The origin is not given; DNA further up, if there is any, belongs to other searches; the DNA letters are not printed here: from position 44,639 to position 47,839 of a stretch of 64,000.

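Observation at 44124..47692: Alpha/beta hydrolase translationally coupled to a UvrD helicase carrying an internal DEDDh exonuclease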

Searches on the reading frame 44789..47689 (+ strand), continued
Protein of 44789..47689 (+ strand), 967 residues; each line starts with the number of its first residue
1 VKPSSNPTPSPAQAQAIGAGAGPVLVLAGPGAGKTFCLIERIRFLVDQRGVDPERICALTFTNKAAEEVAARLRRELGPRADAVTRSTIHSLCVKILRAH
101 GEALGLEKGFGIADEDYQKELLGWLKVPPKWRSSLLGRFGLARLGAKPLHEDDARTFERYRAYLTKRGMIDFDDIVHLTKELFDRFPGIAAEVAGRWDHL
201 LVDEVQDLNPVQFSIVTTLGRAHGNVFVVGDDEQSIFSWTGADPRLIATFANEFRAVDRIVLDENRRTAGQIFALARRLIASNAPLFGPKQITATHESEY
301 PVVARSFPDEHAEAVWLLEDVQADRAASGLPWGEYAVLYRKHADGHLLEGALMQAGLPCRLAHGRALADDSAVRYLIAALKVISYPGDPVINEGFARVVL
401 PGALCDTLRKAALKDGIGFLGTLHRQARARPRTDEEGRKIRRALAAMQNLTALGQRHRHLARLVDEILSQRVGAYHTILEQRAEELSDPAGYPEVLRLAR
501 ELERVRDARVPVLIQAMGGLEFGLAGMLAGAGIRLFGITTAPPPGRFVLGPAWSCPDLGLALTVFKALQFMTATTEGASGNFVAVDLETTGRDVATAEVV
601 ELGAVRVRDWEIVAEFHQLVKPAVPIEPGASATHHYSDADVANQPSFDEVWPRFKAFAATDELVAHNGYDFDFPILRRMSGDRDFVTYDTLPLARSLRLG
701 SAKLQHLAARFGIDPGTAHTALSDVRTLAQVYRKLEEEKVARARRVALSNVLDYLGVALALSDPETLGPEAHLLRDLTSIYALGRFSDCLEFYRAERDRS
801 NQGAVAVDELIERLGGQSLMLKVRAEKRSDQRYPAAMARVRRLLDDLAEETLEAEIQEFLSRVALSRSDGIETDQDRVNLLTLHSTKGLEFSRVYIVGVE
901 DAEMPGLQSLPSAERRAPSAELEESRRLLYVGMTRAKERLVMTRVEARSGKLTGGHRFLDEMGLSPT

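Call 32: search_protein_representatives(protein=window:44789-47689:+)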
Query: 967 residues. Proteins with E-value up to 0.001 (for the whole library): 117451; up to 1e-10: 51735; up to 1e-30: 12437. The best 150 are listed.
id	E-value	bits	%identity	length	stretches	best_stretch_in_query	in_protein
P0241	1.5e-285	966.3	53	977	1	9-964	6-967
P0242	6.4e-272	921.1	50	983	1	8-964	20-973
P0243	2.2e-263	892.9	49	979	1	12-966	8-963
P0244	7.4e-254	861.3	46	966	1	7-966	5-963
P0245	1.2e-242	824.2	48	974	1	6-965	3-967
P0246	3.6e-241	819.4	46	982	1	9-966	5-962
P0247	2.5e-231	786.8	45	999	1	8-965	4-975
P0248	5.4e-219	746.0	44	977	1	8-965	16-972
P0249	1.6e-218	744.5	43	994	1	6-965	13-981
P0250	8.3e-218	742.0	44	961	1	22-965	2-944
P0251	3.8e-202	690.2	40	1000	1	10-965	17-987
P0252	2.0e-197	674.6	43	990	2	11-504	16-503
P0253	5.0e-180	617.0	47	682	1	5-665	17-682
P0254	1.3e-172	592.5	48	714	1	276-965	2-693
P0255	2.4e-166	571.7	55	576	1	388-965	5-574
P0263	5.6e-130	451.4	36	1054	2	10-518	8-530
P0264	2.1e-128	446.2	36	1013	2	9-473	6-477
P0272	7.0e-121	421.3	34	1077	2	17-518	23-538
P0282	3.6e-107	375.9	35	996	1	11-964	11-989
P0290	8.5e-100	351.5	34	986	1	22-961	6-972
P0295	1.4e-91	324.3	33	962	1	13-962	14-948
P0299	1.2e-89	317.9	34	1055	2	557-962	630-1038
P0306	1.7e-80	287.6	32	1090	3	560-949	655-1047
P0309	1.2e-78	281.5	40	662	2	10-399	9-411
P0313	1.6e-77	277.8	37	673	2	10-427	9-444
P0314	6.2e-77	275.9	37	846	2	10-427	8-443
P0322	1.0e-74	268.5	40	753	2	10-473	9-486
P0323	1.2e-74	268.3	39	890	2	3-390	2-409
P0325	1.6e-74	267.9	40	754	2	11-389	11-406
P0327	9.6e-74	265.3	39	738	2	10-409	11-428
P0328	1.1e-73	265.1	29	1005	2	10-434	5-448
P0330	1.6e-73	264.6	39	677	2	4-423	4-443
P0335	6.1e-73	262.6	40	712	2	12-390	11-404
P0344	5.5e-72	259.5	40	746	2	10-456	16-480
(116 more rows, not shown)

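Call 34: list_cluster_members(proteins=[P0251, P0263, P0264, P0272, P0282, P0290, P0295, P0299, P0306, P0328])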
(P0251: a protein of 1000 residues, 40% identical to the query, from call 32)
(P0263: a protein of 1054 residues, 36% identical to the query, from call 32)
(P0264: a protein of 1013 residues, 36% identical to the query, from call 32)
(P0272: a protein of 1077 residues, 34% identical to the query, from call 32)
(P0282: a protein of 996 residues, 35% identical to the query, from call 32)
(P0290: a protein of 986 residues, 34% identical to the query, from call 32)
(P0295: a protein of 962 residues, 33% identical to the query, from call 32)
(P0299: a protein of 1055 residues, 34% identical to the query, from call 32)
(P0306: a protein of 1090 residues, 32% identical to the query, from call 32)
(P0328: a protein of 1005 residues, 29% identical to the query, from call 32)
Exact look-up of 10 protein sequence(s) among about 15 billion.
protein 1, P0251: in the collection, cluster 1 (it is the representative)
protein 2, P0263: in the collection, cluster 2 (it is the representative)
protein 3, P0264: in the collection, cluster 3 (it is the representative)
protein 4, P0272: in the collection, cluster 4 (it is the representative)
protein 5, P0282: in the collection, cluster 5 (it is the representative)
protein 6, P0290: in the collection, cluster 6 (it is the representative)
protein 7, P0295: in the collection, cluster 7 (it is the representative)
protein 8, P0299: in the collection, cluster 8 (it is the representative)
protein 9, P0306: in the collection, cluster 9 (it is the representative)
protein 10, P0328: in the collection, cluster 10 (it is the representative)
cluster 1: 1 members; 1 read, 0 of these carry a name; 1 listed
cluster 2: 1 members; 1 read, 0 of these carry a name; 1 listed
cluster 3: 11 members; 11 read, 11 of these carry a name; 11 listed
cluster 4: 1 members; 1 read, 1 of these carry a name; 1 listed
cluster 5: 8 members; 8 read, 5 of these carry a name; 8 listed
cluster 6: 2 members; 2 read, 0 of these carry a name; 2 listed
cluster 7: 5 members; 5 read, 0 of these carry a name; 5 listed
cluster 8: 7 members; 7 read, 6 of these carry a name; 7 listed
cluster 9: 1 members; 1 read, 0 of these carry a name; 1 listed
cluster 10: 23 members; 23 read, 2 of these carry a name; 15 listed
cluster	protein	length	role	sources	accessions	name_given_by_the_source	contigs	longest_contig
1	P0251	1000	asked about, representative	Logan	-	-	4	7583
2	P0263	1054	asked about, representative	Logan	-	-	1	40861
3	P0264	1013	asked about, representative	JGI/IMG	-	DNA helicase-2/ATP-dependent DNA helicase PcrA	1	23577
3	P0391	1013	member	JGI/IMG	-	DNA helicase-2/ATP-dependent DNA helicase PcrA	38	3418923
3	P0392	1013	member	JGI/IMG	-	DNA helicase-2/ATP-dependent DNA helicase PcrA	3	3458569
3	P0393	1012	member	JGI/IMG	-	DNA helicase-2/ATP-dependent DNA helicase PcrA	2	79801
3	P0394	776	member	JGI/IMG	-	DNA helicase-2/ATP-dependent DNA helicase PcrA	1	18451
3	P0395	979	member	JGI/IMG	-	DNA helicase-2/ATP-dependent DNA helicase PcrA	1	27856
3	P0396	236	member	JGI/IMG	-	superfamily I DNA/RNA helicase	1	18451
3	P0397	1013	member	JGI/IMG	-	DNA helicase-2/ATP-dependent DNA helicase PcrA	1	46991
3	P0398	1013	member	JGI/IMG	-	DNA helicase-2/ATP-dependent DNA helicase PcrA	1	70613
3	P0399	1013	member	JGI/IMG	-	DNA helicase-2/ATP-dependent DNA helicase PcrA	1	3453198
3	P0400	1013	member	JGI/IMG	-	DNA helicase-2/ATP-dependent DNA helicase PcrA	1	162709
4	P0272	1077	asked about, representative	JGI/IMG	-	DNA helicase II / ATP-dependent DNA helicase PcrA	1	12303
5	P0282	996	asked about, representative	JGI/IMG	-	DNA helicase II / ATP-dependent DNA helicase PcrA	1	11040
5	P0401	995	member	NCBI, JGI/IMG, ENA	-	DNA helicase-2/ATP-dependent DNA helicase PcrA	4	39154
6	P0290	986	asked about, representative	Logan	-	-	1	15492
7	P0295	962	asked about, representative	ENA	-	-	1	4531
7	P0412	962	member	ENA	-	-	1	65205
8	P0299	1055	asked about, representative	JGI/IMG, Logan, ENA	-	DNA polymerase III epsilon subunit family exonuclease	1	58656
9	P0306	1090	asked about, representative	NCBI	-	-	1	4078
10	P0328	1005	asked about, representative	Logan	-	-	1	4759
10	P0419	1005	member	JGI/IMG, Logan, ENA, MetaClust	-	\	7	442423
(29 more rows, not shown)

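Call 35: search_protein_families(library=pfam, proteins=[P0251, P0263, P0264, P0272, P0282, P0290, P0295, P0299, P0328], max_evalue=0.00001)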
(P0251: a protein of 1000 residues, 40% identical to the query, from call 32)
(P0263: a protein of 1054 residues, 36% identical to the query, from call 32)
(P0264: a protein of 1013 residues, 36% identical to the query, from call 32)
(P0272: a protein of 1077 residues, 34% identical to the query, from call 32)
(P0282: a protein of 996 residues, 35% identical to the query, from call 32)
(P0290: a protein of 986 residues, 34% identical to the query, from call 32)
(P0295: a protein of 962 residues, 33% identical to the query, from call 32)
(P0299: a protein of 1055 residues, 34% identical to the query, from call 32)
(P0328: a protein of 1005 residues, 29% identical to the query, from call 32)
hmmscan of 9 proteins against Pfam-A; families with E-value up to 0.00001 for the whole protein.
P0251 (1000 aa): 5 families
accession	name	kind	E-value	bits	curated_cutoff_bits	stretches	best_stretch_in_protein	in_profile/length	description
PF00580.27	UvrD-helicase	-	7.1e-68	229.7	23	1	18-261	3-270/271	UvrD/REP helicase N-terminal domain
PF13361.12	UvrD_C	-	8.1e-38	131.2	25.6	1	267-968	1-349/350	UvrD-like helicase C-terminal domain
PF00929.31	RNase_T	-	4.7e-28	99.2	24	1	603-757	1-164/164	Exonuclease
PF13245.12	AAA_19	-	1.2e-21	77.7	25.1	1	20-244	1-131/134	AAA domain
PF16473.11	Rv2179c-like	-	2e-09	37.8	27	1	603-759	3-175/177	3'-5' exoribonuclease Rv2179c-like domain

P0263 (1054 aa): 5 families
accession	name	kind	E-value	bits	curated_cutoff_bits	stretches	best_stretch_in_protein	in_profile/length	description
PF00580.27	UvrD-helicase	-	1.3e-73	248.4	23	1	7-258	1-270/271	UvrD/REP helicase N-terminal domain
PF13361.12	UvrD_C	-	1.1e-48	166.8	25.6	2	896-1032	216-347/350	UvrD-like helicase C-terminal domain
PF00929.31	RNase_T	-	5.3e-31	108.8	24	1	678-833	1-164/164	Exonuclease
PF13245.12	AAA_19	-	2.8e-20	73.3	25.1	1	17-241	9-131/134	AAA domain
PF13538.12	UvrD_C_2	-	4.9e-10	39.6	27.4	0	1009-1030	29-51/52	UvrD-like helicase C-terminal domain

P0264 (1013 aa): 5 families
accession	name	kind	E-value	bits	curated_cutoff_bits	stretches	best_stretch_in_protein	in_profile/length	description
PF00580.27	UvrD-helicase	-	4.2e-76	256.6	23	1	7-256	2-270/271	UvrD/REP helicase N-terminal domain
PF13361.12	UvrD_C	-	9.3e-52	177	25.6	1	264-993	1-348/350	UvrD-like helicase C-terminal domain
PF13245.12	AAA_19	-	9.8e-27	94.2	25.1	1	10-239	1-131/134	AAA domain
PF00929.31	RNase_T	-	4.5e-25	89.5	24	1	628-784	1-164/164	Exonuclease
PF13538.12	UvrD_C_2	-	6.4e-08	32.8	27.4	0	969-990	30-51/52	UvrD-like helicase C-terminal domain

P0272 (1077 aa): 5 families
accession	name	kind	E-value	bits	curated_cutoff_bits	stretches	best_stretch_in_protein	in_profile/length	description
PF00580.27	UvrD-helicase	-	2.9e-77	260.4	23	1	15-269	1-271/271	UvrD/REP helicase N-terminal domain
PF13361.12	UvrD_C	-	5.5e-39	135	25.6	1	274-1050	1-348/350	UvrD-like helicase C-terminal domain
PF00929.31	RNase_T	-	5.3e-33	115.3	24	1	664-818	1-164/164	Exonuclease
PF13245.12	AAA_19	-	2.4e-20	73.5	25.1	1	24-251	8-131/134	AAA domain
PF13538.12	UvrD_C_2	-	2.1e-10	40.7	27.4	1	1023-1048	27-52/52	UvrD-like helicase C-terminal domain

P0282 (996 aa): 6 families
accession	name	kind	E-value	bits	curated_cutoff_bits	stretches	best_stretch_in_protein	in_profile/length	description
PF00580.27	UvrD-helicase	-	6.9e-80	269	23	1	9-264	1-270/271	UvrD/REP helicase N-terminal domain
PF13361.12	UvrD_C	-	1.7e-40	139.9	25.6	1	271-970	1-348/350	UvrD-like helicase C-terminal domain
PF13245.12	AAA_19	-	9.8e-24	84.5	25.1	1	13-247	1-131/134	AAA domain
PF00929.31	RNase_T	-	6.6e-13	50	24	1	622-742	2-145/164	Exonuclease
PF13538.12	UvrD_C_2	-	1.5e-08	34.8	27.4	1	907-967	2-51/52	UvrD-like helicase C-terminal domain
PF13086.12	AAA_11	-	6.8e-07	29.8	27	1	9-88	2-90/257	AAA domain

P0290 (986 aa): 6 families
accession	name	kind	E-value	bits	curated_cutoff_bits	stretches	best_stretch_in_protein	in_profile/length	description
PF00580.27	UvrD-helicase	-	7.9e-66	222.9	23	1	3-245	11-271/271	UvrD/REP helicase N-terminal domain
PF13361.12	UvrD_C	-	2.6e-35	122.9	25.6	2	847-955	239-348/350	UvrD-like helicase C-terminal domain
PF00929.31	RNase_T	-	3.5e-31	109.4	24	1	595-751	1-164/164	Exonuclease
PF13245.12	AAA_19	-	9.4e-23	81.3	25.1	1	5-228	11-132/134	AAA domain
PF13538.12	UvrD_C_2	-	6.1e-10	39.3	27.4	1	894-952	4-51/52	UvrD-like helicase C-terminal domain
PF16473.11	Rv2179c-like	-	6.4e-06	26.4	27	0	595-753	3-175/177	3'-5' exoribonuclease Rv2179c-like domain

P0295 (962 aa): 5 families
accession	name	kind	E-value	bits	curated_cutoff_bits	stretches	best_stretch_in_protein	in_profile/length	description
PF00580.27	UvrD-helicase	-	5.7e-72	243.1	23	1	10-271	1-270/271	UvrD/REP helicase N-terminal domain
PF13361.12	UvrD_C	-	1.3e-43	150.3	25.6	2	836-931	253-348/350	UvrD-like helicase C-terminal domain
PF00929.31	RNase_T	-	4.1e-30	105.9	24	1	584-740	1-164/164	Exonuclease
PF13245.12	AAA_19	-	4.3e-20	72.7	25.1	1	14-255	1-132/134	AAA domain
PF13538.12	UvrD_C_2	-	9.6e-10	38.6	27.4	1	870-928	2-51/52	UvrD-like helicase C-terminal domain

P0299 (1055 aa): 8 families
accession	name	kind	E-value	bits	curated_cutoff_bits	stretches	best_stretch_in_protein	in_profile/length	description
PF00580.27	UvrD-helicase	-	3e-68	230.9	23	1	5-276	1-270/271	UvrD/REP helicase N-terminal domain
PF13361.12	UvrD_C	-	7.2e-38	131.3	25.6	2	912-1022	239-349/350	UvrD-like helicase C-terminal domain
PF00929.31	RNase_T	-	2.9e-32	112.9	24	1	658-817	1-164/164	Exonuclease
PF13245.12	AAA_19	-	2.1e-26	93.1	25.1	1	9-262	1-134/134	AAA domain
PF13538.12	UvrD_C_2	-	1.2e-09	38.3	27.4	1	959-1018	2-51/52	UvrD-like helicase C-terminal domain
PF16473.11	Rv2179c-like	-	1.2e-08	35.3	27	1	658-819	3-175/177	3'-5' exoribonuclease Rv2179c-like domain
PF13604.12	AAA_30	-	1.6e-08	35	27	0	5-70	2-67/191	AAA domain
PF01443.25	Viral_helicase1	-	4.3e-06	27.1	21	0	915-1016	139-224/228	Viral superfamily 1 RNA helicase core domain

P0328 (1005 aa): 6 families
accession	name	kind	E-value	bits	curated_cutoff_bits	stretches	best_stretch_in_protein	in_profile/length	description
PF00580.27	UvrD-helicase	-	9e-64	216.2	23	1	4-267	1-269/271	UvrD/REP helicase N-terminal domain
PF13361.12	UvrD_C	-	1.9e-44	152.9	25.6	1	275-981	2-349/350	UvrD-like helicase C-terminal domain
PF00929.31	RNase_T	-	6.3e-30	105.3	24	1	627-781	2-164/164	Exonuclease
PF13245.12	AAA_19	-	2.5e-17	63.8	25.1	1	16-252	10-132/134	AAA domain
PF13538.12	UvrD_C_2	-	1.6e-08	34.7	27.4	1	922-977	5-51/52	UvrD-like helicase C-terminal domain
PF01443.25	Viral_helicase1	-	2e-07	31.5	21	0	849-977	108-226/228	Viral superfamily 1 RNA helicase core domain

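Call 36: predict_structure(alignment_id=A2)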
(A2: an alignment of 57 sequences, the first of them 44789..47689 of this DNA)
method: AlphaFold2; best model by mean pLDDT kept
length: 967 residues; sequences in the alignment: 57
mean_pLDDT: 89.9   pTM: 0.85
mean pLDDT of the five models: 89.9, 88.3, 87.6, 87.4, 85.6
residues with pLDDT >= 90: 659; 70-90: 278; 50-70: 12; < 50: 18
segments of 3 or more residues with pLDDT < 50: 1-5, 905-917
pLDDT, mean of each block of 10 residues (from residue 1): 59 92 88 88 94 94 81 86 90 94 90 90 88 90 89 95 90 95 97 95 91 95 92 79 86 83 89 92 80 88 95 96 95 94 91 94 88 95 94 94 91 91 94 90 95 93 92 90 92 96 92 93 95 87 87 92 96 81 97 93 97 98 91 92 96 95 94 95 90 85 89 90 96 94 93 97 90 94 92 92 88 95 88 90 83 94 86 82 83 94 50 45 85 93 92 88 89
secondary structure, 60 per line:
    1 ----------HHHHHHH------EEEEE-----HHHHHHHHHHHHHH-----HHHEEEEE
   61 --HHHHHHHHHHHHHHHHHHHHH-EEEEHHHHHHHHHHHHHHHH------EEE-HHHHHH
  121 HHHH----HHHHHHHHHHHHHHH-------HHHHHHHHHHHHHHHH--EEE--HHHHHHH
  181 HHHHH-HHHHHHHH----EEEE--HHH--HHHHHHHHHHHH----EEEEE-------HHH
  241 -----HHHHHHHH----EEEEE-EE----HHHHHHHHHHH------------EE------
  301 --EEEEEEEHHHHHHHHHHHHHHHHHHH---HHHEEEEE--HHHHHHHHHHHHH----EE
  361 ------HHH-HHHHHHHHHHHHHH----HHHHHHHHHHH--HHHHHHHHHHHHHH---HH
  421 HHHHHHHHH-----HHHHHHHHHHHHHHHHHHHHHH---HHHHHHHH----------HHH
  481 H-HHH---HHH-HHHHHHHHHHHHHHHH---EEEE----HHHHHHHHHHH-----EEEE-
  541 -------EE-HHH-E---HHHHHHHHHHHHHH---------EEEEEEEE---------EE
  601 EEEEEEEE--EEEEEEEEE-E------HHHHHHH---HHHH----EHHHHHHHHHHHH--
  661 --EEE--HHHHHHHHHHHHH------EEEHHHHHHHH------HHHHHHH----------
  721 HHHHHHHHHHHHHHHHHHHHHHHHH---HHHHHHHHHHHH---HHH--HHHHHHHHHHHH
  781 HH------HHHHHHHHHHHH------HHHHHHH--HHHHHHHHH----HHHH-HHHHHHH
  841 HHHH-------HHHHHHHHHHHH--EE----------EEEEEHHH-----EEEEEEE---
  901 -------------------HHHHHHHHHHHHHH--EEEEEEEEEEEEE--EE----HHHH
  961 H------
elements in order (helices of 4 or more, strands of 3 or more residues): H11-17 E24-28 H34-47 E56-60 H63-83 E85-88 H89-104 E111-113 H115-124 H129-143 H151-166 E169-171 H174-185 H187-194 E199-202 H210-221 E226-230 H246-253 E258-262 H270-280 E303-309 H310-328 E335-339 H342-354 H371-384 H389-399 H402-415 H419-429 H435-456 H460-467 H478-481 H493-508 E512-515 H520-530 E536-539 H559-572 E582-589 E599-608 E611-619 H628-634 H638-641 H647-658 E663-665 H668-680 E687-689 H690-697 H704-710 H721-745 H749-760 H769-782 H789-800 H807-813 H816-824 H829-832 H834-844 H852-863 E878-882 E891-897 H920-933 E936-948 H957-961

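Call 40: fold_search(model_id=the predicted structure, library=pdb)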
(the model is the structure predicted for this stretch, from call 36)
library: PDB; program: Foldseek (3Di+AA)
matches with E <= 10: 1052; with E <= 0.001: 249
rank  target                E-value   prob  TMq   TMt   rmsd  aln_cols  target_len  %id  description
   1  1pjr                  2.1e-29  1.00  0.43  0.65  15.4       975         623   19  STRUCTURE OF DNA HELICASE (released 1997-12-03)
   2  1qhg                  1.2e-28  1.00  0.44  0.65  16.1       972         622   19  STRUCTURE OF DNA HELICASE MUTANT WITH ADPNP (released 1999-07-13)
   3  2is1_A                2.0e-28  1.00  0.43  0.63  16.7       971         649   19  Crystal structure of UvrD-DNA-SO4 complex (released 2007-01-09)
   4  4c2t_B                1.1e-27  1.00  0.44  0.64  16.6       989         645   21  Crystal structure of full length Deinococcus radiodurans UvrD in complex with DNA (released 2013-10-30)
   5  4c2t_D                1.3e-27  1.00  0.45  0.66  16.4       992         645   20  Crystal structure of full length Deinococcus radiodurans UvrD in complex with DNA (released 2013-10-30)
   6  4c2t_C                2.1e-27  1.00  0.44  0.64  16.7       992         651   19  Crystal structure of full length Deinococcus radiodurans UvrD in complex with DNA (released 2013-10-30)
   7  3lfu                  2.3e-27  1.00  0.42  0.62  16.5       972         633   20  Crystal Structure of E. coli UvrD (released 2011-02-02)
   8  2is2_A                2.5e-27  1.00  0.43  0.63  18.2       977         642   19  Crystal structure of UvrD-DNA binary complex (released 2007-01-09)
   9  2is6_B                2.7e-27  1.00  0.43  0.63  15.8       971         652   19  Crystal structure of UvrD-DNA-ADPMgF3 ternary complex (released 2007-01-09)
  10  1uaa_A                2.8e-27  1.00  0.45  0.66  17.9       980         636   19  E. COLI REP HELICASE/DNA COMPLEX (released 1998-07-09)
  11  4c2u_A                3.4e-27  1.00  0.45  0.64  16.4       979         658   20  Crystal structure of Deinococcus radiodurans UvrD in complex with DNA, Form 1 (released 2013-10-30)
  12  1uaa_B                6.1e-27  1.00  0.45  0.67  18.7       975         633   20  E. COLI REP HELICASE/DNA COMPLEX (released 1998-07-09)
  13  2is6_A                8.8e-27  1.00  0.43  0.63  14.9       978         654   18  Crystal structure of UvrD-DNA-ADPMgF3 ternary complex (released 2007-01-09)
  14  4c2t_A                9.2e-27  1.00  0.45  0.65  15.3       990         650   20  Crystal structure of full length Deinococcus radiodurans UvrD in complex with DNA (released 2013-10-30)
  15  4c30_D                1.7e-26  1.00  0.44  0.66  16.1       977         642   20  Crystal structure of Deinococcus radiodurans UvrD in complex with DNA, form 2 (released 2013-10-30)
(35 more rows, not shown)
